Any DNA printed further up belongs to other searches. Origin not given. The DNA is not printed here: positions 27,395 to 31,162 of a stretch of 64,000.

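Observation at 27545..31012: DUF3604 domain fused to a beta-lactamase/esterase-like serine hydrolase domain; second DUF3604 gene at window start fused to BNR repeats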

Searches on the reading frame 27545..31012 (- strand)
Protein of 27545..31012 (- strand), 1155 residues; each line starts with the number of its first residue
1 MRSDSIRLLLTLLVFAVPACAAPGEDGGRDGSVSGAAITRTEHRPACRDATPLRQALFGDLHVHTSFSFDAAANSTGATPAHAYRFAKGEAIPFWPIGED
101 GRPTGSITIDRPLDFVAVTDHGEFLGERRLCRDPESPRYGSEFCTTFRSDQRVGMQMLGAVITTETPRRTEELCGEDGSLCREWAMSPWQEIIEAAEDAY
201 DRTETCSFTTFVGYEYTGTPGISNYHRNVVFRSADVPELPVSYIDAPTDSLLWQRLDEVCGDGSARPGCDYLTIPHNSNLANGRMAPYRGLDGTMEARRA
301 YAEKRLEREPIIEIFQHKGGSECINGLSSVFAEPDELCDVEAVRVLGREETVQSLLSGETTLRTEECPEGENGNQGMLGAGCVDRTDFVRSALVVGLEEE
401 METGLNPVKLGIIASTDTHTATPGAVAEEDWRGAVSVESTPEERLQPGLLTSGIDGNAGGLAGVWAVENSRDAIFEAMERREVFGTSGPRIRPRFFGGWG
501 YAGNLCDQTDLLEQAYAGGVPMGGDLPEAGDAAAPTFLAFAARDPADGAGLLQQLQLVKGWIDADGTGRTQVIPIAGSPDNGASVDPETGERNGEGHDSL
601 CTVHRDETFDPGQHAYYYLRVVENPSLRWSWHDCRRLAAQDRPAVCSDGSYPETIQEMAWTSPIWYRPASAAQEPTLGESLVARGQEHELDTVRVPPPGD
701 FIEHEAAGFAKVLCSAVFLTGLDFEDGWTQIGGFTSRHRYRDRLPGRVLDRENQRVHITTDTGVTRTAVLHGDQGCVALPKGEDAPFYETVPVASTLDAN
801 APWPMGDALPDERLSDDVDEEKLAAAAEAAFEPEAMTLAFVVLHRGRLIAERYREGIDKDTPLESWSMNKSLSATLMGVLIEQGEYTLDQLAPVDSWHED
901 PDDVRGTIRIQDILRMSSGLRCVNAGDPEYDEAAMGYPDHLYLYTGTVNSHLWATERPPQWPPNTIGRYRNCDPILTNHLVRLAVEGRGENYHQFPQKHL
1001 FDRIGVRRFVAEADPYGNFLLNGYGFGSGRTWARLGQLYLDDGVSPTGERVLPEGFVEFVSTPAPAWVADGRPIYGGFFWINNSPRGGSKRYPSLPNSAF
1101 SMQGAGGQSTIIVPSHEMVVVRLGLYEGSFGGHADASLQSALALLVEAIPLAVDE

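Call 3: search_protein_families(library=pfam, proteins=[window:27545-31012:-], max_evalue=0.01)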
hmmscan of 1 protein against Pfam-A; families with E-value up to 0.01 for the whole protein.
window:27545-31012:- (1155 aa): 2 families
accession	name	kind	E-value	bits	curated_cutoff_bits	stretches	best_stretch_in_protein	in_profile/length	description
PF12228.14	DUF3604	-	1.2e-155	519.8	20.4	1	53-668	3-591/591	Protein of unknown function (DUF3604)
PF00144.29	Beta-lactamase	-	1.5e-14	54.3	27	1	837-1123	16-307/329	Beta-lactamase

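Call 4: search_protein_families(library=ncbifam, proteins=[window:27545-31012:-], max_evalue=0.01)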
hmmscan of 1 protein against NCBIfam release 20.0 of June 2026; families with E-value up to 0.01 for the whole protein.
window:27545-31012:- (1155 aa): 1 family
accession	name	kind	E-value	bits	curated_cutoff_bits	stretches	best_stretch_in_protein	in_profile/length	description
NF045925.1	3-sucCA_synth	equivalog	0.0036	15.8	800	0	996-1121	198-307/498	3-succinylated cholic acid synthase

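Call 7: find_homologous_proteins(query=window:27545-31012:-, max_evalue=1e-10)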
Query window:27545-31012:- (1155 aa): 6625 proteins with E <= 1e-10 among 8000 candidates; the best 120 are listed.
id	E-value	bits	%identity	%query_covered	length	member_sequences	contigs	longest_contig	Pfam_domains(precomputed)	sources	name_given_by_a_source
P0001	0.0e+0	1415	90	58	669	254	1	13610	PF12228.15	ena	-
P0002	0.0e+0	1388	86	58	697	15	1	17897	PF12228.15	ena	-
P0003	0.0e+0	1381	88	58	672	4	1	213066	PF12228.15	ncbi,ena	-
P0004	0.0e+0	1371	88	58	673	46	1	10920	PF12228.15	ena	-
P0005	0.0e+0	1346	86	58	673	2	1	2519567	PF12228.15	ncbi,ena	-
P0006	0.0e+0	1340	85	58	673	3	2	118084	PF12228.15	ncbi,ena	-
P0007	0.0e+0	1275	83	58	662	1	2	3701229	PF12228.15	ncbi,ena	-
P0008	0.0e+0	1250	83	55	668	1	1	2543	PF12228.15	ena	-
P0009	0.0e+0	1248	79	58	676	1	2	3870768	PF12228.15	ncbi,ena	-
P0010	0.0e+0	1246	80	58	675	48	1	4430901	PF12228.15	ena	-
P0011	0.0e+0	1220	79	58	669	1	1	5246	PF12228.15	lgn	-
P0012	0.0e+0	1131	74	56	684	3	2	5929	PF12228.15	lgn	-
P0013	0.0e+0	1118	72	57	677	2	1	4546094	PF12228.15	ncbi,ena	-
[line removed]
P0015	0.0e+0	1078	70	57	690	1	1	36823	PF12228.15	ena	-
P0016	0.0e+0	1074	71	58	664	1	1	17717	PF12228.15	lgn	-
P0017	0.0e+0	1061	69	58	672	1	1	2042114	PF12228.15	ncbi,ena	-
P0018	0.0e+0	1053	71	54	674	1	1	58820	PF12228.15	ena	-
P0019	0.0e+0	1037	67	57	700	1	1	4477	PF12228.15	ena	-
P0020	0.0e+0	1035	70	55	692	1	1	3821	PF12228.15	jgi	jgi:hypothetical protein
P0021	0.0e+0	1020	69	55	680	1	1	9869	PF12228.15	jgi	-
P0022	0.0e+0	1016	69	55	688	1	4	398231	PF12228.15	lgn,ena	-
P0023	0.0e+0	1016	70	55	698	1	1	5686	PF12228.15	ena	-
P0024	0.0e+0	1015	65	58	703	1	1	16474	PF12228.15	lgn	-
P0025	1.8e-298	1011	69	55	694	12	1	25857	PF12228.15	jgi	-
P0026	4.2e-298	1010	66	58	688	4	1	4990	PF12228.15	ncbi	-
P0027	8.3e-298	1009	69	54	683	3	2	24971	PF12228.15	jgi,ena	-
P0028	8.6e-296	1002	70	55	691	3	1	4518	PF12228.15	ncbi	-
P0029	8.7e-296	1002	68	54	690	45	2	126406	PF12228.15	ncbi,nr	ncbi:MAG TPA: DUF3604 domain-containing protein [Myxococcales bacterium]|nr:DUF3604 domain-containin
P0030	1.6e-295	1002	68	55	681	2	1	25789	PF12228.15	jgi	jgi:hypothetical protein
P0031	4.3e-295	1000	66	58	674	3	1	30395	PF12228.15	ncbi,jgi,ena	-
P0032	6.2e-294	996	70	55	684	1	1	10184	PF12228.15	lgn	-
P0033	9.5e-294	996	69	55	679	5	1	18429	PF12228.15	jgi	jgi:hypothetical protein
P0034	2.2e-293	994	68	55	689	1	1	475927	PF12228.15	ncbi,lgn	ncbi:MAG: DUF3604 domain-containing protein [Pseudomonadales bacterium]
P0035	1.6e-292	992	67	58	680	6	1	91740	PF12228.15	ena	-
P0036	1.9e-292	991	69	54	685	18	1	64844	PF12228.15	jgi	-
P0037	3.0e-292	991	69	54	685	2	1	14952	PF12228.15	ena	-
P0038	8.6e-292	989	68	55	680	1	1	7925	PF12228.15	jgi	jgi:hypothetical protein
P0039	1.2e-291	989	67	58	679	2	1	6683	PF12228.15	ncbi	-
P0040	1.8e-291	988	69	55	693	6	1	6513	PF12228.15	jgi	jgi:hypothetical protein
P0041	3.1e-291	987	65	58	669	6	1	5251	PF12228.15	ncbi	-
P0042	3.9e-291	987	65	57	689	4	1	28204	PF12228.15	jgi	-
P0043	9.0e-291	986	66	58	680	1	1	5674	PF12228.15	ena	-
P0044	1.6e-289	982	65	58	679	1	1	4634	PF12228.15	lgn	-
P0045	3.0e-289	981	70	54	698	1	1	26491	PF12228.15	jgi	jgi:hypothetical protein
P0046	6.2e-289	980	68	55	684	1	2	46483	PF12228.15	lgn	-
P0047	6.9e-289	980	69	55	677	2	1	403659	PF12228.15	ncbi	-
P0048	2.2e-288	978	68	54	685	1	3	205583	PF12228.15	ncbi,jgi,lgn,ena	-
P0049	4.2e-288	977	68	54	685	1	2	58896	PF12228.15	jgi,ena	-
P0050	4.5e-288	977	68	54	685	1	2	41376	PF12228.15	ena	-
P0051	5.0e-288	977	65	58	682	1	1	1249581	PF12228.15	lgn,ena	-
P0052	5.7e-288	977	65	57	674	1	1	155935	PF12228.15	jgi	jgi:hypothetical protein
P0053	7.9e-288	976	68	55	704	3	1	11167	PF12228.15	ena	-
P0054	6.6e-287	973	64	58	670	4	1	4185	PF12228.15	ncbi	-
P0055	1.0e-286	972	64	57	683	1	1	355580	PF12228.15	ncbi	-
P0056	1.7e-286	972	65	57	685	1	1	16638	PF12228.15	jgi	jgi:hypothetical protein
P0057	2.7e-286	971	68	55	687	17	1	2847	PF12228.15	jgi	-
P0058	5.7e-286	970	68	55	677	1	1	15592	PF12228.15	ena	-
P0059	7.3e-286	970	66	57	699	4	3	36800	PF12228.15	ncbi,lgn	-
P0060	7.5e-286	970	65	57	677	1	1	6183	PF12228.15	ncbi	-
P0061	3.6e-285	967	68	55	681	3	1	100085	PF12228.15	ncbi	-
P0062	6.6e-285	966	67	54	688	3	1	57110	PF12228.15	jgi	jgi:hypothetical protein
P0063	9.6e-285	966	67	55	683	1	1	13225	PF12228.15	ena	-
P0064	1.1e-284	966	66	57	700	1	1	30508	PF12228.15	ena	-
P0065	1.9e-284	965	68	55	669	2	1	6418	PF12228.15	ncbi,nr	ncbi:MAG: DUF3604 domain-containing protein [Proteobacteria bacterium]|nr:DUF3604 domain-containing 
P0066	2.1e-284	965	65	57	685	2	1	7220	PF12228.15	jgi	-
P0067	3.8e-284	964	67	55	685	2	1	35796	PF12228.15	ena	-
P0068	4.8e-284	964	67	55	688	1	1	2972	PF12228.15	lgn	-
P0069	1.1e-283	962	68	54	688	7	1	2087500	PF12228.15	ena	-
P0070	2.4e-283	961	66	56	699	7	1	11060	PF12228.15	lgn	-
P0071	2.7e-283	961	65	58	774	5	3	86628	PF12228.15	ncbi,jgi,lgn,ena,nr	ncbi:MAG: DUF3604 domain-containing protein [Pseudomonadales bacterium]|jgi:hypothetical protein|nr:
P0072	3.4e-283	961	67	55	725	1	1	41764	PF12228.15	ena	-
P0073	6.4e-283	960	67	55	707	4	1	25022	PF12228.15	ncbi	-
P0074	1.0e-282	959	64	58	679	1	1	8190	PF12228.15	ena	-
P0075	1.3e-282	959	64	57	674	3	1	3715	PF12228.15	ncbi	-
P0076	2.0e-282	958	64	58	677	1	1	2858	PF12228.15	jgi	jgi:hypothetical protein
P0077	3.2e-282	958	67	55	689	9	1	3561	PF12228.15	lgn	-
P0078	9.4e-282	956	65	57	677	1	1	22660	PF12228.15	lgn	-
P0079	1.6e-281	955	63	58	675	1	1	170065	PF12228.15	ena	-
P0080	3.1e-281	954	65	57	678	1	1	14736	PF12228.15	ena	-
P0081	5.1e-281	954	68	55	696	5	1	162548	PF12228.15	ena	-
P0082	5.2e-281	954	68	54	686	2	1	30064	PF12228.15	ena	-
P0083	6.5e-281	953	67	56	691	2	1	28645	PF12228.15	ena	-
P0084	7.2e-281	953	67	55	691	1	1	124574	PF12228.15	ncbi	-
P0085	1.2e-280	952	65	56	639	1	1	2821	PF12228.15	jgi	jgi:hypothetical protein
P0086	3.1e-280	951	64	57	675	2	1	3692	PF12228.15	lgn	-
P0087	9.5e-280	949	66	54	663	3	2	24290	PF12228.15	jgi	-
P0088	1.8e-279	948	66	55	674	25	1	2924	PF12228.15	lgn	-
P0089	2.5e-279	948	66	54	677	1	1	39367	PF12228.15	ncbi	-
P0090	1.1e-278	946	66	55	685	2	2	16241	PF12228.15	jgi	-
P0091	3.2e-278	944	66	55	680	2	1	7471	PF12228.15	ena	-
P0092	2.9e-277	941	67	55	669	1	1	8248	PF12228.15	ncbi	-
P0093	3.5e-277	941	65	55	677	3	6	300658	PF12228.15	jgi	jgi:hypothetical protein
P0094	5.8e-277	940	67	55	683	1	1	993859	PF12228.15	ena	-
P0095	6.6e-276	937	65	56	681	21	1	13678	PF12228.15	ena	-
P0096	2.2e-275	935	63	57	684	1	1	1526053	PF12228.15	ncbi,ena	-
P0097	6.7e-275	933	65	56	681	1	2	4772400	PF12228.15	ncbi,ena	-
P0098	7.0e-275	933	60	57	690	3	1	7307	PF12228.15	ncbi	-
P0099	1.8e-274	932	62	58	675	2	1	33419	PF12228.15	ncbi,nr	ncbi:MAG: DUF3604 domain-containing protein [Pseudomonadales bacterium]|nr:DUF3604 domain-containing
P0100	1.8e-274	932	66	56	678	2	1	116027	PF12228.15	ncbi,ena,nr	ncbi:MAG: DUF3604 domain-containing protein [Gammaproteobacteria bacterium]|nr:DUF3604 domain-contai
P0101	1.9e-274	932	66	55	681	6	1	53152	PF12228.15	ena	-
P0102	2.1e-274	932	64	57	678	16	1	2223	PF12228.15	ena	-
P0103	6.4e-274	930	64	58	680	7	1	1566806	PF12228.15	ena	-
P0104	1.9e-273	928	67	55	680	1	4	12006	PF12228.15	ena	-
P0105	6.3e-273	927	64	55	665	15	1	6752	PF12228.15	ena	-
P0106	7.9e-273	926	66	55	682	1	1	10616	PF12228.15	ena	-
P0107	8.8e-273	926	66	55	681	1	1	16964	PF12228.15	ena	-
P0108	3.9e-272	924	66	54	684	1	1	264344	PF12228.15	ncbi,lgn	ncbi:MAG: DUF3604 domain-containing protein [Myxococcota bacterium]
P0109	5.6e-272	924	66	55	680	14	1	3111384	PF12228.15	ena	-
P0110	1.5e-271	922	65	56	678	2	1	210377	PF12228.15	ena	-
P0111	2.4e-271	921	66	55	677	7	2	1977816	PF12228.15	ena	-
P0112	3.1e-271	921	61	57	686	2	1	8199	PF12228.15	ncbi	-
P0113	6.1e-271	920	64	56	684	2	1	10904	PF12228.15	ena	-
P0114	7.6e-271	920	61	58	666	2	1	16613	PF12228.15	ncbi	ncbi:MAG: DUF3604 domain-containing protein [Pseudomonadales bacterium]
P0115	8.2e-271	920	63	57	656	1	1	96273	PF12228.15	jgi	jgi:hypothetical protein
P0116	9.3e-271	920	65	56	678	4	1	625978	PF12228.15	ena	-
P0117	3.2e-270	918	66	55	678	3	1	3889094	PF12228.15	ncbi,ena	-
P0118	3.9e-269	914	65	55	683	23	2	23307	PF12228.15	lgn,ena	-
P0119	1.1e-268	913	64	55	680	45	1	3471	PF12228.15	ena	-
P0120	1.9e-268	912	64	55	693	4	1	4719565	PF12228.15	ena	-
